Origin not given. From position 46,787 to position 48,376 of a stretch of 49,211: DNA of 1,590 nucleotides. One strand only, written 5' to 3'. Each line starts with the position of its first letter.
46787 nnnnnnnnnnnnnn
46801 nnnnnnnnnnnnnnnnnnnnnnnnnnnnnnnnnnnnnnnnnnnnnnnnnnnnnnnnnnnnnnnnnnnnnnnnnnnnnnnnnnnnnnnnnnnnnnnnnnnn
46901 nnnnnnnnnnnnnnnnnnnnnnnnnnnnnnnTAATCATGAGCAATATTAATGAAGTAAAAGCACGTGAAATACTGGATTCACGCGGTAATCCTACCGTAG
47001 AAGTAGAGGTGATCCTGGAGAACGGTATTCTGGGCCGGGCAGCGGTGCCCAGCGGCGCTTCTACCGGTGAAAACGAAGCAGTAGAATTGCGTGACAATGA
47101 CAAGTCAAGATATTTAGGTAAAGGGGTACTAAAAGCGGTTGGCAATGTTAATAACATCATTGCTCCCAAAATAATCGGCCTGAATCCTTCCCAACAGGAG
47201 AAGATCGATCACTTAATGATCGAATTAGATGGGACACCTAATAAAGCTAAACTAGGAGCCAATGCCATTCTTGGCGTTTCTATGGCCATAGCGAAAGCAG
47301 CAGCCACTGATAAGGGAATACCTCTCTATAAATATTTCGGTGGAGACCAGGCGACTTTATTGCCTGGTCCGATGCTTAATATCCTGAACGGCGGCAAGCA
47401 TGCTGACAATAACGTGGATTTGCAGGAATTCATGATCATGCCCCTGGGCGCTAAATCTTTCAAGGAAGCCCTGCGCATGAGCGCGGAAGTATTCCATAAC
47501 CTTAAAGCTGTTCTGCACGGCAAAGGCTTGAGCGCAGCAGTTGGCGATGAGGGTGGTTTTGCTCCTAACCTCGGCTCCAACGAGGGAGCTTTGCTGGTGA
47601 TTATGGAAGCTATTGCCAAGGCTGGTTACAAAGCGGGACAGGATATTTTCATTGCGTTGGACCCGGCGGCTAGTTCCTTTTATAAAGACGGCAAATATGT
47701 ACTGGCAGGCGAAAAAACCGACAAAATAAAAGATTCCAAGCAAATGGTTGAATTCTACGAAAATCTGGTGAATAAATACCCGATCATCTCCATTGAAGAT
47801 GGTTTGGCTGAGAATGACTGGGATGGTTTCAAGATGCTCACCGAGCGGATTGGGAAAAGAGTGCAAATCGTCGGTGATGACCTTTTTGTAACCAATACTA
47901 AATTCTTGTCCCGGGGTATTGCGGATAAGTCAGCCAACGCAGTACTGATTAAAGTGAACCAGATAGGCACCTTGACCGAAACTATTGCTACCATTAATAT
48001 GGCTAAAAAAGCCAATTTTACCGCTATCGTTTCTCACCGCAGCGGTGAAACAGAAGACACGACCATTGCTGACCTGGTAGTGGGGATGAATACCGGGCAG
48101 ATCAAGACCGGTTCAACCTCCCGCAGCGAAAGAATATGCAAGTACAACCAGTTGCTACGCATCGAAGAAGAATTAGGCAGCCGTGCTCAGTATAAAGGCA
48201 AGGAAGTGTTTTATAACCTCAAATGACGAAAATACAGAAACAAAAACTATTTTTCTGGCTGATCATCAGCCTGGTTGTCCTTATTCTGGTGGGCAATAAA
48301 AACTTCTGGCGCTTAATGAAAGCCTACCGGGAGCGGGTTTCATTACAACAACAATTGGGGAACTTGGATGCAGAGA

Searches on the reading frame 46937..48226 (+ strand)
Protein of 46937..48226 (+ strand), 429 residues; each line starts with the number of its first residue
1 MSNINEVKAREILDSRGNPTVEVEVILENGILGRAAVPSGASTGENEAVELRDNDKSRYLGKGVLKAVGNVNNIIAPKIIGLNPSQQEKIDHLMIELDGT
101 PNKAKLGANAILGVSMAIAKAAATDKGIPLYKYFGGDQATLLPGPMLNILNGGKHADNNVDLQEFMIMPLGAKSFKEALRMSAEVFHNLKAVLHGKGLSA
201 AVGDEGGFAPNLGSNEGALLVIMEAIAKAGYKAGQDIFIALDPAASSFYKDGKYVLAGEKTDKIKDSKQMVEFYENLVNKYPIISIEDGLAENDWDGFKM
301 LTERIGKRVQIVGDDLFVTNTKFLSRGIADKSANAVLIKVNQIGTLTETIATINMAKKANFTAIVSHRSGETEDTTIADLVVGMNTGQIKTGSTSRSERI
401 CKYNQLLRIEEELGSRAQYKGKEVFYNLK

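Call 52: find_encoding_contigs(protein=window:46937-48226:+, flank=10000, max_places=3)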
Protein window:46937-48226:+ (429 aa): no gene with exactly this product is on record in the collection.
